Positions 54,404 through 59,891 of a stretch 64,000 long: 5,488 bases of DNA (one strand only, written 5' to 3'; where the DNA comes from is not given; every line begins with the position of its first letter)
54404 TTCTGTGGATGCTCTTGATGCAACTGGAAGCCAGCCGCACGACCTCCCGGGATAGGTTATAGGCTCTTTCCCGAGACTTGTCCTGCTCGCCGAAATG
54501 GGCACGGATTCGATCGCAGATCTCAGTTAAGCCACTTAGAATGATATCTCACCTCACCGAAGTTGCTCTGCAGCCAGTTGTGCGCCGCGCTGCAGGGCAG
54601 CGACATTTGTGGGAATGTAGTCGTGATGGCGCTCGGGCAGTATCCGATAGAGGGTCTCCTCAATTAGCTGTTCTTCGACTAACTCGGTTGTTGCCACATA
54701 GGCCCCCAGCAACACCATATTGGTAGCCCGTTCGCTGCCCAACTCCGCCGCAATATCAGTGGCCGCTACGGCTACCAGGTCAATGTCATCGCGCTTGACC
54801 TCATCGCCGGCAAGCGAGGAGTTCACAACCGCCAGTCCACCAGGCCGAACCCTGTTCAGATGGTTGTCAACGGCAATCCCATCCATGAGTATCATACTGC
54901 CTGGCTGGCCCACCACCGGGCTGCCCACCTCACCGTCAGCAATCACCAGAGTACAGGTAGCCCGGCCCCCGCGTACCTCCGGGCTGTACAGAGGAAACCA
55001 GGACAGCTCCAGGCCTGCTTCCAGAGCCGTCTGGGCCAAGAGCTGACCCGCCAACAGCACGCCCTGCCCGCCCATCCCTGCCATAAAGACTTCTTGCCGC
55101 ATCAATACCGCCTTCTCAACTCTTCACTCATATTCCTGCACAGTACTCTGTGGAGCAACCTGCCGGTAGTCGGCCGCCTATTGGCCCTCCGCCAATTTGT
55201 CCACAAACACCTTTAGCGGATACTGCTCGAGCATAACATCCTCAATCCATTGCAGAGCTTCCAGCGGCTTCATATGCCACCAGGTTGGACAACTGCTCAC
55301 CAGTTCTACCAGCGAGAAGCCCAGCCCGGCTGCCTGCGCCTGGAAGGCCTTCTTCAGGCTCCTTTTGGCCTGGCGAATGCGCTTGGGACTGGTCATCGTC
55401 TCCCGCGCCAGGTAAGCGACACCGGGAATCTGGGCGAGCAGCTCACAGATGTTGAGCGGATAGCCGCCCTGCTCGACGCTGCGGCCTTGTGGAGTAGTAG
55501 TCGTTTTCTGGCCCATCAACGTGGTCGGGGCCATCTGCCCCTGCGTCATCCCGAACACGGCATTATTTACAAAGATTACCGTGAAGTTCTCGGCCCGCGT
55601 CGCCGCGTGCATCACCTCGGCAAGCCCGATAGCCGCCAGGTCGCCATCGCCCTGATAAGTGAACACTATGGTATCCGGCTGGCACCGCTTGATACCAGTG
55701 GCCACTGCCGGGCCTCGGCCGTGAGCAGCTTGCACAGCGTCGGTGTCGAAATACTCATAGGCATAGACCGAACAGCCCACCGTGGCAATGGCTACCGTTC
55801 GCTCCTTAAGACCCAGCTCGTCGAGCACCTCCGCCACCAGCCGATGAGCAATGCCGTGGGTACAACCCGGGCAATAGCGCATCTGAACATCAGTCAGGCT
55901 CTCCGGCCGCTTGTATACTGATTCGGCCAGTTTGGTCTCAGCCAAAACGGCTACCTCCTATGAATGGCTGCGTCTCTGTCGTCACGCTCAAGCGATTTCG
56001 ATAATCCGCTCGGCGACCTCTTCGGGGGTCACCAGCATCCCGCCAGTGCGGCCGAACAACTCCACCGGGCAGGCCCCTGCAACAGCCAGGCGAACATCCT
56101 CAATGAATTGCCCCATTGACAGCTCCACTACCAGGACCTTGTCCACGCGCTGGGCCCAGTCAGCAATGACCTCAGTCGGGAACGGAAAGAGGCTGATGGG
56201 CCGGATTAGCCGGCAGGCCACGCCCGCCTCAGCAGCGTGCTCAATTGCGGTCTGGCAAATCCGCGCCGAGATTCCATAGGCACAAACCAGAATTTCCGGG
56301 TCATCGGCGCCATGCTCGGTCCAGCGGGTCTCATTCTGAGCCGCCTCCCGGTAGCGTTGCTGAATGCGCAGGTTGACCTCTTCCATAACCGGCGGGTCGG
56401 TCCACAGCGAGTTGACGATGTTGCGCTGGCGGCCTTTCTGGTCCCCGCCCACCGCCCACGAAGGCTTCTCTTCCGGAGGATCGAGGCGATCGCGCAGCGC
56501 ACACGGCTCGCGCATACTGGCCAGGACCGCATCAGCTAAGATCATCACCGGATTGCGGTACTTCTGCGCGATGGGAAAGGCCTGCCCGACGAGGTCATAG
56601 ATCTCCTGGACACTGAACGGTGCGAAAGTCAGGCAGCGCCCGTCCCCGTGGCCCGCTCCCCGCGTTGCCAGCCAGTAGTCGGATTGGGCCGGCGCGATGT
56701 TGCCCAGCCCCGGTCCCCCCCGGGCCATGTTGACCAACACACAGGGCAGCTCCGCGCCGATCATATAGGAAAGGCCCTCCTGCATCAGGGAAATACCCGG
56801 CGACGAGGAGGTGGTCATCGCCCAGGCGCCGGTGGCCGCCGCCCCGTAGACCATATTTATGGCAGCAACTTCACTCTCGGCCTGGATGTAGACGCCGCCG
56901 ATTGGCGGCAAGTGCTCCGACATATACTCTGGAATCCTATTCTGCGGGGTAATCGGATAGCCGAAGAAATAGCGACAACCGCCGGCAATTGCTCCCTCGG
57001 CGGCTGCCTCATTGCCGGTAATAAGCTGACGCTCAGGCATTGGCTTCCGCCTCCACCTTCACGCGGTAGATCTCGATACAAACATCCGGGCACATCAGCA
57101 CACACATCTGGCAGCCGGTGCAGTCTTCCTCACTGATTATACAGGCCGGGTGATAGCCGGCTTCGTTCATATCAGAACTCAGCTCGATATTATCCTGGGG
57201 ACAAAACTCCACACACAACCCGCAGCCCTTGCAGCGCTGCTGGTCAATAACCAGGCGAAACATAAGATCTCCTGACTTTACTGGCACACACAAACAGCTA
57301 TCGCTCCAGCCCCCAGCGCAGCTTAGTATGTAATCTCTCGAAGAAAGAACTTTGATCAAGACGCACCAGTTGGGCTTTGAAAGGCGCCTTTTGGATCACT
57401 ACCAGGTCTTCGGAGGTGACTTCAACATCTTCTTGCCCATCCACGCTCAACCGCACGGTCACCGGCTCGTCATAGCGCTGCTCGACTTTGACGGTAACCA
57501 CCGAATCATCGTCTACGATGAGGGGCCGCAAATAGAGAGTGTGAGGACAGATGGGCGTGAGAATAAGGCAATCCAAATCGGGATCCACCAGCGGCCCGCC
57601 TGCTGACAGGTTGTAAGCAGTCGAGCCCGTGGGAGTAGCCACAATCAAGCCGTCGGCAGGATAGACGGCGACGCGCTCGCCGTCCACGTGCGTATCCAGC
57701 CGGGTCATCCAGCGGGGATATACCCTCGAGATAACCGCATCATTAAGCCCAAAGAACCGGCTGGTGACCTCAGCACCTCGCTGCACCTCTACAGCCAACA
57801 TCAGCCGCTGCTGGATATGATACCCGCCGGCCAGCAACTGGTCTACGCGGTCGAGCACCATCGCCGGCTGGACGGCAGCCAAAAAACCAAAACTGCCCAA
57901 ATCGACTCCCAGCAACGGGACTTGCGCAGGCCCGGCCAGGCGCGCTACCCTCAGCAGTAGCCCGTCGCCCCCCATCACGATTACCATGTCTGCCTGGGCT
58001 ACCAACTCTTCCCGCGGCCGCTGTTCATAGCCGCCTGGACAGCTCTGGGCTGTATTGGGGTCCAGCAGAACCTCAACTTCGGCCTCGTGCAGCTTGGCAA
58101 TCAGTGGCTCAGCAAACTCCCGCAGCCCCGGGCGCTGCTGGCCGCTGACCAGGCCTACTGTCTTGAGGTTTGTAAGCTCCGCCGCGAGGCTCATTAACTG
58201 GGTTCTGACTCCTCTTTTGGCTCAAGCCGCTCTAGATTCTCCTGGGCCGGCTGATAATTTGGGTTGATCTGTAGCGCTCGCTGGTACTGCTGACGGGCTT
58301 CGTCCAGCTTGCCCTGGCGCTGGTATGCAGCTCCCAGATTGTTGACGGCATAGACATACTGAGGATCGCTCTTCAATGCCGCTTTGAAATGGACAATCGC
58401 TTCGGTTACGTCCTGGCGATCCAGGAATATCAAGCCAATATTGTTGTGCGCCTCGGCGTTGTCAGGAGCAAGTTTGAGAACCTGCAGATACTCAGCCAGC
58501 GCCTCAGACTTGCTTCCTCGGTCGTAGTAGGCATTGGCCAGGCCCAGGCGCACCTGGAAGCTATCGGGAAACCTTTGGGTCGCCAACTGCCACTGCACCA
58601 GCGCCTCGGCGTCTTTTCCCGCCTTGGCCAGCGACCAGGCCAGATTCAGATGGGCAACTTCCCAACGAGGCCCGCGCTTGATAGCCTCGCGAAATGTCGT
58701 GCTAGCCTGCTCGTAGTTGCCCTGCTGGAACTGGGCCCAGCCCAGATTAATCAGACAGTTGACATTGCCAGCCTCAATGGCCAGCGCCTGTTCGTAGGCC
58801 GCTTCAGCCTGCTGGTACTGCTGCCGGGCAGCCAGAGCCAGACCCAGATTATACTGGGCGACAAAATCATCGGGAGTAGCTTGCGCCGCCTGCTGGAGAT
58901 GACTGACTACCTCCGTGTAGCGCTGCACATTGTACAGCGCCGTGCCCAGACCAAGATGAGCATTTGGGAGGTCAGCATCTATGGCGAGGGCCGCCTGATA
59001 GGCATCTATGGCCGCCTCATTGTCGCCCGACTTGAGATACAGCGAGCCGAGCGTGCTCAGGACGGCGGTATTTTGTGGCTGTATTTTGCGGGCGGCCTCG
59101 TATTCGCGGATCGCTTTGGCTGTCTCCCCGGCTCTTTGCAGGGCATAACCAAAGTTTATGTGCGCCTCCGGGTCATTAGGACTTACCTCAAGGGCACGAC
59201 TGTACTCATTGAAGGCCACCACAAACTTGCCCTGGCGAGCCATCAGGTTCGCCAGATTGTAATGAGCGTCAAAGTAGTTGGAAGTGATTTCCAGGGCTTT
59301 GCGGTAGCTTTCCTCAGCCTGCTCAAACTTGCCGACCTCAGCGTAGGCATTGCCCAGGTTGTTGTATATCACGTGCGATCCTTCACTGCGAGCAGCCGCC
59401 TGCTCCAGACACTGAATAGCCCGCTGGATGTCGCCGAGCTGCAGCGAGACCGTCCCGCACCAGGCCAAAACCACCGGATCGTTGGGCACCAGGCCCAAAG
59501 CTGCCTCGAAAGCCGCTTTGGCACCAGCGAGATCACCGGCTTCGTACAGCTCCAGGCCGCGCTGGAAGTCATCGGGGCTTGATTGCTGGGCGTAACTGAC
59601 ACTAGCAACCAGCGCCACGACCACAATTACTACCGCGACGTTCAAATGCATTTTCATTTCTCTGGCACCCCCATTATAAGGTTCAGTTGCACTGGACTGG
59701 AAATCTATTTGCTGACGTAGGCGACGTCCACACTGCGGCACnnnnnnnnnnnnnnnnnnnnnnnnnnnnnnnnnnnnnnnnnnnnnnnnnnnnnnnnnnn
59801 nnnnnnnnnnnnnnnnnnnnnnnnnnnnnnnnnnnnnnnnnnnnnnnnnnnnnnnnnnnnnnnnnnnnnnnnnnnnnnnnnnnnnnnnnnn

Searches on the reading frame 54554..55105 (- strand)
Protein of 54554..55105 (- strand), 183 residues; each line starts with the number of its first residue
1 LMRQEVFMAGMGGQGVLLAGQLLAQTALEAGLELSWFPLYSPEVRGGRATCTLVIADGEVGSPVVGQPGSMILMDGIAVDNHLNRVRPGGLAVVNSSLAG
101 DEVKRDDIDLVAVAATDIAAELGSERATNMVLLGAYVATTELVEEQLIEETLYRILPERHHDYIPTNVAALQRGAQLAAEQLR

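Call 56: search_protein_families(library=pfam, proteins=[window:54554-55105:-], max_evalue=0.00001)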
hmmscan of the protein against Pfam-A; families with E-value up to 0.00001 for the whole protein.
window:54554-55105:- (183 aa): 1 family
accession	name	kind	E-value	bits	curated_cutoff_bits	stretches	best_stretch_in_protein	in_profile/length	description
PF01558.24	POR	-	8.5e-35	120.9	27.4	1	12-176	1-173/173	Pyruvate ferredoxin/flavodoxin oxidoreductase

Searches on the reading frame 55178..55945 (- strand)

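Call 56: search_protein_families(library=pfam, proteins=[window:55178-55945:-], max_evalue=0.00001)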
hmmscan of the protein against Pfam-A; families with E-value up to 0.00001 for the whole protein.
window:55178-55945:- (255 aa): 1 family
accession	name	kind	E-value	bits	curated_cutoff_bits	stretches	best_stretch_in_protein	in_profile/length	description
PF02775.26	TPP_enzyme_C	-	5.5e-21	75.4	21.9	1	63-206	19-142/151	Thiamine pyrophosphate enzyme, C-terminal TPP binding domain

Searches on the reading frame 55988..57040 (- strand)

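Call 56: search_protein_families(library=pfam, proteins=[window:55988-57040:-], max_evalue=0.00001)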
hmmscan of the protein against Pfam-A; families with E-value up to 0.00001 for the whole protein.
window:55988-57040:- (350 aa): 3 families
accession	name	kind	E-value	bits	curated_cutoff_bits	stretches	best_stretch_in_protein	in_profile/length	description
PF01855.24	POR_N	-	4e-48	164.6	27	1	15-185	1-170/231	Pyruvate flavodoxin/ferredoxin oxidoreductase, thiamine diP-bdg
PF17147.9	PFOR_II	-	2.1e-17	63.8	27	1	249-342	2-102/102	Pyruvate:ferredoxin oxidoreductase core domain II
PF02780.25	Transketolase_C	-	9.3e-07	29.2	25.9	1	246-306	8-68/124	Transketolase, C-terminal domain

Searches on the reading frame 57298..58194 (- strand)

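Call 56: search_protein_families(library=pfam, proteins=[window:57298-58194:-], max_evalue=0.00001)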
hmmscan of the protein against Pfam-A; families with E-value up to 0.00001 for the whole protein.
window:57298-58194:- (298 aa): 2 families
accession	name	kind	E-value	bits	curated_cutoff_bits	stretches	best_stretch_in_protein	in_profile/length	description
PF20143.4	NAD_kinase_C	-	7.4e-33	113.4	23.7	1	150-279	1-126/126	ATP-NAD kinase C-terminal domain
PF01513.26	NAD_kinase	-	1.2e-12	48.7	25.5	1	62-125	67-130/130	ATP-NAD kinase N-terminal domain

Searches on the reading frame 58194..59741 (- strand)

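Call 56: search_protein_families(library=pfam, proteins=[window:58194-59741:-], max_evalue=0.00001)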
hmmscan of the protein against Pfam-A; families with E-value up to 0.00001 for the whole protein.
window:58194-59741:- (515 aa): 27 families (the best 25 are shown)
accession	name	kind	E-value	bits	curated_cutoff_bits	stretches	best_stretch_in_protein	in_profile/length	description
PF07719.23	TPR_2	-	3.5e-77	248.7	27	2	465-496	3-34/34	Tetratricopeptide repeat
PF13414.12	TPR_11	-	4.7e-72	237.9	26.8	5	130-171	1-42/42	TPR repeat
PF00515.34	TPR_1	-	4.3e-69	226.2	27.8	3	467-496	5-34/34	Tetratricopeptide repeat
PF13432.12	TPR_16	-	4e-53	177.8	32.7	5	399-461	1-63/65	Tetratricopeptide repeat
PF14559.12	TPR_19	-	1.2e-51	173.4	25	5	303-360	1-58/68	Tetratricopeptide repeat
PF13181.12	TPR_8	-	2.6e-49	161.6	25.7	1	125-155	3-33/34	Tetratricopeptide repeat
PF13431.12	TPR_17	-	2.9e-48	158.5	24.4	1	452-484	2-34/34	Tetratricopeptide repeat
PF13428.12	TPR_14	-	6.8e-46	150.4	23.5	0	469-503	7-41/44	Tetratricopeptide repeat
PF13424.12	TPR_12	-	7.2e-39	132.3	30.1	5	294-355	4-73/77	Tetratricopeptide repeat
PF13176.12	TPR_7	-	3.5e-29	98.8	27.9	0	127-154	3-30/36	Tetratricopeptide repeat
PF13374.12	TPR_10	-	3.2e-26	91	27.5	1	467-492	6-31/42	Tetratricopeptide repeat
PF13174.12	TPR_6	-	9.5e-26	89.1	26.3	0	330-356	3-29/33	Tetratricopeptide repeat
PF13371.12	TPR_9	-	1.5e-23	83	35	0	302-363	4-65/73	Tetratricopeptide repeat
PF07721.20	TPR_4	-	2.3e-22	77.7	27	0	329-352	3-26/26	Tetratricopeptide repeat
PF23914.1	TPR_CcmH_CycH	-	2.3e-19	70.2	42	1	163-253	56-149/158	Cytochrome c-type biogenesis protein H TPR domain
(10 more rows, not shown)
